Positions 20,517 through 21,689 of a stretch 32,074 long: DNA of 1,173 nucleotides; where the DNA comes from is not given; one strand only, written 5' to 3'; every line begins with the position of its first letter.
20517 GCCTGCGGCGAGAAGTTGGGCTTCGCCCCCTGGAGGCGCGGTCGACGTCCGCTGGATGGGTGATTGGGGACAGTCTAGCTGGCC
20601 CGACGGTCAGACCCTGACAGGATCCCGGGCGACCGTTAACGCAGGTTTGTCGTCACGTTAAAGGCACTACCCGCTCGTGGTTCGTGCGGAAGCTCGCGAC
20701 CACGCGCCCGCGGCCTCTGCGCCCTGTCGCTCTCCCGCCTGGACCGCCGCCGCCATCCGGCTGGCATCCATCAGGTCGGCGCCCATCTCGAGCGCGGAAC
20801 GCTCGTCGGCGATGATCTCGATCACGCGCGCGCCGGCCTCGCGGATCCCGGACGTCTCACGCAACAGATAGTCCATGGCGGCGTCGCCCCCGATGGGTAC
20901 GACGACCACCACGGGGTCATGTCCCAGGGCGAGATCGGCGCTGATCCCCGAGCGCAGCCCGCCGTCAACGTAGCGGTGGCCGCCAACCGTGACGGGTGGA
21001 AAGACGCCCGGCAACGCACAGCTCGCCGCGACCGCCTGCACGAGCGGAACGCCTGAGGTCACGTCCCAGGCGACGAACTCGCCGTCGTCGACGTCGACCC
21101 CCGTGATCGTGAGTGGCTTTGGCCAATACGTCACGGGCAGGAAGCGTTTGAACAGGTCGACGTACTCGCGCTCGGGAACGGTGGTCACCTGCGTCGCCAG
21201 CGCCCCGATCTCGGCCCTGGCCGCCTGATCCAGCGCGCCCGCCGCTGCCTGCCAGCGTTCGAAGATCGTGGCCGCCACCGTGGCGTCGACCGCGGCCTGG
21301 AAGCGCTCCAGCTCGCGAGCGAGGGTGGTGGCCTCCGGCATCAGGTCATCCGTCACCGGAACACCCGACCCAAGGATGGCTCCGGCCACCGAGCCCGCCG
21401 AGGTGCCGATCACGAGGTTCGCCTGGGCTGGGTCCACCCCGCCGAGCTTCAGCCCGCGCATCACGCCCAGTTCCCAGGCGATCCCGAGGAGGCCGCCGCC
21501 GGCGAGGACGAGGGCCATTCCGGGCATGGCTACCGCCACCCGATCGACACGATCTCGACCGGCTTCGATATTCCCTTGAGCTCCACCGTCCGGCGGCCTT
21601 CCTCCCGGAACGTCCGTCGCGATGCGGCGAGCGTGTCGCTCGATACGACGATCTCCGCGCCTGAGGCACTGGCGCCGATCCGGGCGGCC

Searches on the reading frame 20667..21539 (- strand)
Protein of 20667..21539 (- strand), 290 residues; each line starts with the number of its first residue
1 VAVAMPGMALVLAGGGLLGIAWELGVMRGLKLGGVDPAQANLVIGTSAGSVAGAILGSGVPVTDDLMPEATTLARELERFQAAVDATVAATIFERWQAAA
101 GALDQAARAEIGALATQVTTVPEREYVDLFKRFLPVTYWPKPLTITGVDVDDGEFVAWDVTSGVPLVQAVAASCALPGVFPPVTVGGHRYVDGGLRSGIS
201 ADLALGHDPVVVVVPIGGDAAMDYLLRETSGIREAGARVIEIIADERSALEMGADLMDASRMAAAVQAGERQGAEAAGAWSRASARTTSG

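Call 4: search_protein_families(library=pfam, proteins=[window:20667-21539:-], max_evalue=0.01)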
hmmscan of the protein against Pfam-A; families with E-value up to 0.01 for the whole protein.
window:20667-21539:- (290 aa): 1 family
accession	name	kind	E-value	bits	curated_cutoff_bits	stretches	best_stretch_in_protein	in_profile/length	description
PF01734.28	Patatin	-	3.6e-25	89.7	27.7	1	10-204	1-190/191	Patatin-like phospholipase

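Call 5: search_protein_families(library=padloc, proteins=[window:20667-21539:-], max_evalue=0.01)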
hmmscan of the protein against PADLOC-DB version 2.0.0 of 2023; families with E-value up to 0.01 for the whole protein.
window:20667-21539:- (290 aa): 2 families
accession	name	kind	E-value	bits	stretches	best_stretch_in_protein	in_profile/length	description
PDLC00755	Effector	-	0.0013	16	0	10-64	14-69/311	Phospholipase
PDLC00758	Effector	-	0.0067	13.8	0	164-195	150-183/331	Phospholipase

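Call 8: search_protein_families(library=ncbifam, proteins=[window:20667-21539:-], max_evalue=0.01)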
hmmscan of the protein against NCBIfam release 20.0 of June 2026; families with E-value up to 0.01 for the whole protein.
window:20667-21539:- (290 aa): 2 families
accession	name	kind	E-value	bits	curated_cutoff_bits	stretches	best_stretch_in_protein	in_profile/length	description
NF007623.0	PRK10279.1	equivalog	6.2e-05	22.3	272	1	166-221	129-185/301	patatin-like phospholipase RssA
NF053870.1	DS2_1_antiphage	equivalog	0.0017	17.8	400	1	10-64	3-58/299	anti-phage phospholipase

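Call 10: find_homologous_proteins(query=window:20667-21539:-)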
Query window:20667-21539:- (290 aa): 2703 proteins with E <= 0.001 among 8000 candidates; the best 120 are listed.
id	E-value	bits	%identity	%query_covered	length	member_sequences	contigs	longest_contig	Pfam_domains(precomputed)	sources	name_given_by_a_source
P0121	6.8e-168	575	97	99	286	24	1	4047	PF01734.28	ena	-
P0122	1.9e-143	495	84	90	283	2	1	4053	PF01734.28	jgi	jgi:NTE family protein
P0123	1.1e-141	489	84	92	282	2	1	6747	PF01734.28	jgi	jgi:NTE family protein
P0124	2.0e-114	400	67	100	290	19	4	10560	PF01734.28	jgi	-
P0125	8.0e-113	395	67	93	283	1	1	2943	PF01734.28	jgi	jgi:NTE family protein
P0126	4.6e-70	255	51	89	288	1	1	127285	PF01734.28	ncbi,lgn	-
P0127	5.4e-67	244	50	93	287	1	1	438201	PF01734.28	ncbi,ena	-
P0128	1.2e-66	243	49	94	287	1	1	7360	PF01734.28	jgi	jgi:NTE family protein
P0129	1.2e-60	224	48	94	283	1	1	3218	PF01734.28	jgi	jgi:NTE family protein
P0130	2.8e-60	222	46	93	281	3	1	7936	PF01734.28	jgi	jgi:NTE family protein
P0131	1.1e-59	220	50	94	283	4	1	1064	PF01734.28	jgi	jgi:NTE family protein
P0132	2.5e-57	213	47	94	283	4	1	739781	PF01734.28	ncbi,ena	-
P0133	5.8e-57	212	46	94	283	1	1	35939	PF01734.28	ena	-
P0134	1.6e-56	210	46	88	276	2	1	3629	PF01734.28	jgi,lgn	-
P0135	6.0e-55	205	46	92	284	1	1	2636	PF01734.28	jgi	jgi:NTE family protein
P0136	7.2e-55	205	45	97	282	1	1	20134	PF01734.28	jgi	jgi:NTE family protein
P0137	3.9e-54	202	47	92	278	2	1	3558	PF01734.28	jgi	jgi:NTE family protein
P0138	5.5e-54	202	44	93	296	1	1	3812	PF01734.28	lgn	-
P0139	7.3e-54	201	42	89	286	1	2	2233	PF01734.28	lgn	-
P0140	1.1e-53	201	45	94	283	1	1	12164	PF01734.28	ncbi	ncbi:MAG: patatin-like phospholipase family protein [Candidatus Limnocylindrales bacterium]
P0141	1.7e-53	200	45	86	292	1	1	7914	PF01734.28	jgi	jgi:NTE family protein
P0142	1.9e-53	200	44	87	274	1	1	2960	PF01734.28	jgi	jgi:NTE family protein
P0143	4.8e-53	199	45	96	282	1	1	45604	PF01734.28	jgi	jgi:NTE family protein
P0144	4.9e-53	199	45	89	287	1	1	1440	PF01734.28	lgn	-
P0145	1.1e-52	197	44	92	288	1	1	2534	PF01734.28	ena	-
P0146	2.6e-52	196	49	93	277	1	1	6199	PF01734.28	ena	-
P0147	1.1e-51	194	42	89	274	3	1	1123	PF01734.28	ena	-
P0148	1.6e-51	194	47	90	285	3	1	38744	PF01734.28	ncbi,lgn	ncbi:patatin-like phospholipase family protein [Streptomyces sp. NPDC003393]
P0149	1.6e-51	194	49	94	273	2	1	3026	PF01734.28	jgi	jgi:NTE family protein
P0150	3.3e-51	193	43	93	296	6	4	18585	PF01734.28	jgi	jgi:NTE family protein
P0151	3.6e-51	193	43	88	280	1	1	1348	PF01734.28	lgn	-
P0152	3.8e-51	192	41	88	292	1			PF01734.28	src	-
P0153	3.8e-51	192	42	88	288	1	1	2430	PF01734.28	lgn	-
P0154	3.8e-51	192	48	91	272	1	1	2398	PF01734.28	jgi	jgi:NTE family protein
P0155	4.2e-51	192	44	93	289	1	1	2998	PF01734.28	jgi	jgi:NTE family protein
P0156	6.6e-51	192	44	88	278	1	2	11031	PF01734.28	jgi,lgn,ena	-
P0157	7.1e-51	192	43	88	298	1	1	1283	PF01734.28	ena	-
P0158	7.9e-51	191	47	90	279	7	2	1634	PF01734.28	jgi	jgi:NTE family protein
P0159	1.0e-50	191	43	89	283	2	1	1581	PF01734.28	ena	-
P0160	1.1e-50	191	48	93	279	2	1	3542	PF01734.28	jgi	jgi:NTE family protein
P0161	1.2e-50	191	48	95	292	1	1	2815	PF01734.28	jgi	jgi:NTE family protein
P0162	1.3e-50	191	45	89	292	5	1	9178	PF01734.28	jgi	jgi:NTE family protein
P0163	2.7e-50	190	43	90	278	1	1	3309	PF01734.28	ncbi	ncbi:patatin-like phospholipase family protein [soil metagenome]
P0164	3.4e-50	189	45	96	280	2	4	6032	PF01734.28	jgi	jgi:NTE family protein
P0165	4.2e-50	189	41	88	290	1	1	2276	PF01734.28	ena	-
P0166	4.7e-50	189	45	89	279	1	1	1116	PF01734.28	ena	-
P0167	5.2e-50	189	41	90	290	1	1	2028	PF01734.28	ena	-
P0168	5.7e-50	189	44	93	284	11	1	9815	PF01734.28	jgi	jgi:NTE family protein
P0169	5.8e-50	189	44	93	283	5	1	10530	PF01734.28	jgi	jgi:NTE family protein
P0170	6.2e-50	188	45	88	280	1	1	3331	PF01734.28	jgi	jgi:NTE family protein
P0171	6.4e-50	188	45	92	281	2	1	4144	PF01734.28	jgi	jgi:NTE family protein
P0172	7.9e-50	188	44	94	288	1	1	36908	PF01734.28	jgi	jgi:NTE family protein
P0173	8.4e-50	188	44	83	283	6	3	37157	PF01734.28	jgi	jgi:NTE family protein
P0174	8.7e-50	188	42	95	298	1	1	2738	PF01734.28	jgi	jgi:NTE family protein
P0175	1.1e-49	188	43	92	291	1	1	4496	PF01734.28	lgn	-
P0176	1.3e-49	187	47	94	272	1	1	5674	PF01734.28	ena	-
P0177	1.4e-49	187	46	89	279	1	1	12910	PF01734.28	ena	-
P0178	1.4e-49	187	44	88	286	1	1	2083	PF01734.28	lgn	-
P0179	1.5e-49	187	49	91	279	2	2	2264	PF01734.28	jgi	jgi:NTE family protein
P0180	1.5e-49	187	42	91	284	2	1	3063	PF01734.28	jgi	-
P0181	1.5e-49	187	40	90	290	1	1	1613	PF01734.28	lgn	-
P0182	1.5e-49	187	46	89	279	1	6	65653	PF01734.28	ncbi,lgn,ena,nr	ncbi:MAG TPA: patatin-like phospholipase family protein [Acidimicrobiales bacterium]|nr:patatin-like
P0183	2.2e-49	187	42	93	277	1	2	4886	PF01734.28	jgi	jgi:NTE family protein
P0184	2.7e-49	186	55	36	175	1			PF01734.28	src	-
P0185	2.7e-49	186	44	89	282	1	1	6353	PF01734.28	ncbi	-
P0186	2.8e-49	186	40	90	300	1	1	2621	PF01734.28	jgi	jgi:NTE family protein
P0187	3.5e-49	186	44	88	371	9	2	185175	PF01734.28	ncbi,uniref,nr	ncbi:patatin-like phospholipase family protein [Pseudonocardia sp. 73-21]|uniref:patatin-like phosph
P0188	4.6e-49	186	44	88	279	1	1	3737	PF01734.28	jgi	jgi:NTE family protein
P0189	5.2e-49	185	44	89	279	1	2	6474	PF01734.28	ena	-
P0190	5.6e-49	185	44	96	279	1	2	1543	PF01734.28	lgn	-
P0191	5.8e-49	185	41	90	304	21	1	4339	PF01734.28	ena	-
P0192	6.3e-49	185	42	88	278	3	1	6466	PF01734.28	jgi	jgi:NTE family protein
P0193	6.8e-49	185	43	82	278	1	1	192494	PF01734.28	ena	-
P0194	6.9e-49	185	43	93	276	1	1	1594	PF01734.28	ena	-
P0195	7.3e-49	185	40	83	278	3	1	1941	PF01734.28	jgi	jgi:NTE family protein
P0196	8.7e-49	185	42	88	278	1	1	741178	PF01734.28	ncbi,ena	-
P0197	8.8e-49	185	47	93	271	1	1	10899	PF01734.28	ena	-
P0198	9.3e-49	185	40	88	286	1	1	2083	PF01734.28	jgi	jgi:NTE family protein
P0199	9.5e-49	185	41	92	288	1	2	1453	PF01734.28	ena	-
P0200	9.5e-49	185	40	90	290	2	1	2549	PF01734.28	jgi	jgi:NTE family protein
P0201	1.1e-48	184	42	91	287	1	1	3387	PF01734.28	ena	-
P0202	1.2e-48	184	43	88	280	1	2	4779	PF01734.28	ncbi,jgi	jgi:NTE family protein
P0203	1.2e-48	184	42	92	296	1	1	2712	PF01734.28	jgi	jgi:NTE family protein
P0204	1.4e-48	184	43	89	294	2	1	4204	PF01734.28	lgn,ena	-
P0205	1.4e-48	184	42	92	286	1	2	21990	PF01734.28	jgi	jgi:NTE family protein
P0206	1.6e-48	184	42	93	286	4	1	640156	PF01734.28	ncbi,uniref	ncbi:patatin-like phospholipase family protein [Streptomyces krungchingensis]|uniref:patatin-like ph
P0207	1.6e-48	184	43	94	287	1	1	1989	PF01734.28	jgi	jgi:NTE family protein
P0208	1.6e-48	184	42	82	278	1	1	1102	PF01734.28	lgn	-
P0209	1.6e-48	184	42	88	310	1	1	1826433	PF01734.28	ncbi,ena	-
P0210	1.7e-48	184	47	93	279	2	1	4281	PF01734.28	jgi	jgi:NTE family protein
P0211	1.8e-48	184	41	90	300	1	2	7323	PF01734.28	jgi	jgi:NTE family protein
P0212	1.8e-48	184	41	91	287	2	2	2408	PF01734.28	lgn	-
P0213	1.9e-48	184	41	93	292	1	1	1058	PF01734.28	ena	-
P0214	2.2e-48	183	49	81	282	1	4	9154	PF01734.28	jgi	jgi:NTE family protein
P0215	2.3e-48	183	44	89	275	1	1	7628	PF01734.28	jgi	jgi:NTE family protein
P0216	2.4e-48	183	41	88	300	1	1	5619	PF01734.28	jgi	jgi:NTE family protein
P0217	2.7e-48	183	42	91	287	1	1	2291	PF01734.28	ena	-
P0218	3.2e-48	183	42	91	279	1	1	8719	PF01734.28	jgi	jgi:NTE family protein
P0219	3.4e-48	183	43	90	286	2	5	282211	PF01734.28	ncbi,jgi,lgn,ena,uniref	ncbi:patatin-like phospholipase family protein [Streptomyces sp. NPDC048231]|uniref:patatin-like pho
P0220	3.7e-48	183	45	90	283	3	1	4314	PF01734.28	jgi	jgi:NTE family protein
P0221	3.8e-48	183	42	91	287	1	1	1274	PF01734.28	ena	-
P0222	3.9e-48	183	43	86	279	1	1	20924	PF01734.28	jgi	jgi:NTE family protein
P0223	4.6e-48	182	45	88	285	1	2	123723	PF01734.28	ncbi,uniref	ncbi:patatin-like phospholipase family protein [Streptomyces sp. NPDC004065]|uniref:patatin-like pho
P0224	5.0e-48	182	49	68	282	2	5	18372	PF01734.28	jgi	jgi:NTE family protein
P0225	5.1e-48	182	42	88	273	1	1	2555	PF01734.28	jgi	jgi:NTE family protein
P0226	5.3e-48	182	47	73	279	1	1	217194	PF01734.28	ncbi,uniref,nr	ncbi:patatin-like phospholipase family protein [Pseudonocardia humida]|uniref:Patatin-like phospholi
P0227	5.3e-48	182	40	90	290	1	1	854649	PF01734.28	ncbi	-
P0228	5.6e-48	182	44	88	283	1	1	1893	PF01734.28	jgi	jgi:NTE family protein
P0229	5.6e-48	182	41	89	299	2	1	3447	PF01734.28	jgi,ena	-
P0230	6.1e-48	182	45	92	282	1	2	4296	PF01734.28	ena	-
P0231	6.3e-48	182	44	88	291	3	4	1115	PF01734.28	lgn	-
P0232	6.5e-48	182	44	92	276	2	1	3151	PF01734.28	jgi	jgi:NTE family protein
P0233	6.7e-48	182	44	89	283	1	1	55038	PF01734.28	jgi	jgi:NTE family protein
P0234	8.3e-48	182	40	88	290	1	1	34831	PF01734.28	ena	-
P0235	8.5e-48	181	40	88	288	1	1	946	PF01734.28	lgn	-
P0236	8.9e-48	181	42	82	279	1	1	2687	PF01734.28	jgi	jgi:NTE family protein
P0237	9.1e-48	181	47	91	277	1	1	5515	PF01734.28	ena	-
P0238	9.8e-48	181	42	88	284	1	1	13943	PF01734.28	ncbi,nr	ncbi:MAG: patatin-like phospholipase family protein [Pseudonocardia sp.]|nr:patatin-like phospholipa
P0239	1.0e-47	181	43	90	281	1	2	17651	PF01734.28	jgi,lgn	jgi:NTE family protein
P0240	1.1e-47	181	43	92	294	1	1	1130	PF01734.28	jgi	jgi:NTE family protein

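Call 16: find_encoding_contigs(protein=P0124, flank=5000, max_places=4)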
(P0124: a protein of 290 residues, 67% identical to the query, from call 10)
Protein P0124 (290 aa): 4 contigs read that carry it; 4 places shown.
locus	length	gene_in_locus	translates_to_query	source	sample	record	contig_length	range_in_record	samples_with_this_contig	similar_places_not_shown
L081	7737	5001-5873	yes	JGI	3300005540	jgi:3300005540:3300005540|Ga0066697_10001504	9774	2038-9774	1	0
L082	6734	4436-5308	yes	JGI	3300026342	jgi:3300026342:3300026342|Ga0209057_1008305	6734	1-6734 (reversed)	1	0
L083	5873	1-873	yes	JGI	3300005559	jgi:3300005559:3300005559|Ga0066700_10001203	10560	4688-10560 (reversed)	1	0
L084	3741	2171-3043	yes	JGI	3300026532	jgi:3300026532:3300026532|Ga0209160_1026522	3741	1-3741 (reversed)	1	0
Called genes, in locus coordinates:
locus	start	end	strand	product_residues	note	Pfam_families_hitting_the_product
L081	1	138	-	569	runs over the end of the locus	PF01425:Amidase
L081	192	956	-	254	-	PF13468:Glyoxalase_3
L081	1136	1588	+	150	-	-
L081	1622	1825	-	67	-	-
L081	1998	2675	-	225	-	-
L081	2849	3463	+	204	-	-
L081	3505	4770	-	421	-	PF00933:Glyco_hydro_3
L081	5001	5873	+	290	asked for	PF01734:Patatin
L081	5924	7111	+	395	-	PF07690:MFS_1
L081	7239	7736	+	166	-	?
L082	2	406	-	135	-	?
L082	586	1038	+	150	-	-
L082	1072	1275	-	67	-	-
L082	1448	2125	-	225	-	-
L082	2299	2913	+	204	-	-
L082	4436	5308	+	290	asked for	PF01734:Patatin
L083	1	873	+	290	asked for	PF01734:Patatin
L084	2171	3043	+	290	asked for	PF01734:Patatin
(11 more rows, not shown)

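Call 17: find_encoding_contigs(protein=P0123, flank=5000, max_places=3)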
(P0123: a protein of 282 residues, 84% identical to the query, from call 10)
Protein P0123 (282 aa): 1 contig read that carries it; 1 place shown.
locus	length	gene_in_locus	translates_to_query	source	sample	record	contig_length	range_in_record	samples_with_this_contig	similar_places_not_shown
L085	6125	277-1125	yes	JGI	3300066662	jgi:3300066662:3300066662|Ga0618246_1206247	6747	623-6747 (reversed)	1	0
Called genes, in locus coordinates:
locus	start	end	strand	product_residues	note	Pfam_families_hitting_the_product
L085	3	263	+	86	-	?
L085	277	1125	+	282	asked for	PF01734:Patatin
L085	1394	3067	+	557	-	PF00083:Sugar_tr, PF06609:TRI12, PF07690:MFS_1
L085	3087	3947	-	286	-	PF03976:PPK2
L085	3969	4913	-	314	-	PF00294:PfkB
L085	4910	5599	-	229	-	PF00923:TAL_FSA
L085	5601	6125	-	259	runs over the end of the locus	PF00211:Guanylate_cyc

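Call 18: find_encoding_contigs(protein=P0126, flank=5000, max_places=3)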
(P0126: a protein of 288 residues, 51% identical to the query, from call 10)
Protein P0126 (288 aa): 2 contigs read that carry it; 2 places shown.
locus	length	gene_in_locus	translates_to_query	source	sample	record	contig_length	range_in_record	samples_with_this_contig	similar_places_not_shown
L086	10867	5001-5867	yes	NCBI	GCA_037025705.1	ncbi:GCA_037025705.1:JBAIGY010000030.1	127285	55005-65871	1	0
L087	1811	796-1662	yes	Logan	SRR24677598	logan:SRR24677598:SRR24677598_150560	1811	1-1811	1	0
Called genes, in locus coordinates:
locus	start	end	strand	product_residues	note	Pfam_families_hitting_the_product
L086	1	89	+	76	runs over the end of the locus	PF03840:SecG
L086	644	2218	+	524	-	PF00211:Guanylate_cyc, PF00990:GGDEF (faint), PF24684:Vgb_lyase (faint)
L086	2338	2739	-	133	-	PF00376:MerR, PF13411:MerR_1, PF09278:MerR-DNA-bind (weak)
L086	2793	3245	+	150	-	PF01451:LMWPc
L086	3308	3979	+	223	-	PF04011:LemA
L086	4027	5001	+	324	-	PF01435:Peptidase_M48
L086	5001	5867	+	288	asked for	PF01734:Patatin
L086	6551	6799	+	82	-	PF14026:SCO4226-like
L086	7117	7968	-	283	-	PF02311:AraC_binding, PF12833:HTH_18, PF00165:HTH_AraC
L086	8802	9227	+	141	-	PF01042:Ribonuc_L-PSP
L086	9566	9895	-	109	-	-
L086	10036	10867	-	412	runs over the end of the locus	PF00072:Response_reg, PF10609:ParA (faint), PF09140:MipZ (weak), PF13614:AAA_31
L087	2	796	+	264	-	?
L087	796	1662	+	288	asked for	PF01734:Patatin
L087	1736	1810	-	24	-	?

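Call 23: search_solved_structures(query=window:20667-21527:-, max_evalue=0.001, show_alignments=2)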
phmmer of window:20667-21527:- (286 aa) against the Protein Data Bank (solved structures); distinct sequences matched with E-value up to 0.001: 1.
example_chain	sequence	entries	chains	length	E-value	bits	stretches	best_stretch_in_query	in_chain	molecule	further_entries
5fqu_A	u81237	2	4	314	3.7e-08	36.6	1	2-214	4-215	PATATIN-LIKE PROTEIN, PLPD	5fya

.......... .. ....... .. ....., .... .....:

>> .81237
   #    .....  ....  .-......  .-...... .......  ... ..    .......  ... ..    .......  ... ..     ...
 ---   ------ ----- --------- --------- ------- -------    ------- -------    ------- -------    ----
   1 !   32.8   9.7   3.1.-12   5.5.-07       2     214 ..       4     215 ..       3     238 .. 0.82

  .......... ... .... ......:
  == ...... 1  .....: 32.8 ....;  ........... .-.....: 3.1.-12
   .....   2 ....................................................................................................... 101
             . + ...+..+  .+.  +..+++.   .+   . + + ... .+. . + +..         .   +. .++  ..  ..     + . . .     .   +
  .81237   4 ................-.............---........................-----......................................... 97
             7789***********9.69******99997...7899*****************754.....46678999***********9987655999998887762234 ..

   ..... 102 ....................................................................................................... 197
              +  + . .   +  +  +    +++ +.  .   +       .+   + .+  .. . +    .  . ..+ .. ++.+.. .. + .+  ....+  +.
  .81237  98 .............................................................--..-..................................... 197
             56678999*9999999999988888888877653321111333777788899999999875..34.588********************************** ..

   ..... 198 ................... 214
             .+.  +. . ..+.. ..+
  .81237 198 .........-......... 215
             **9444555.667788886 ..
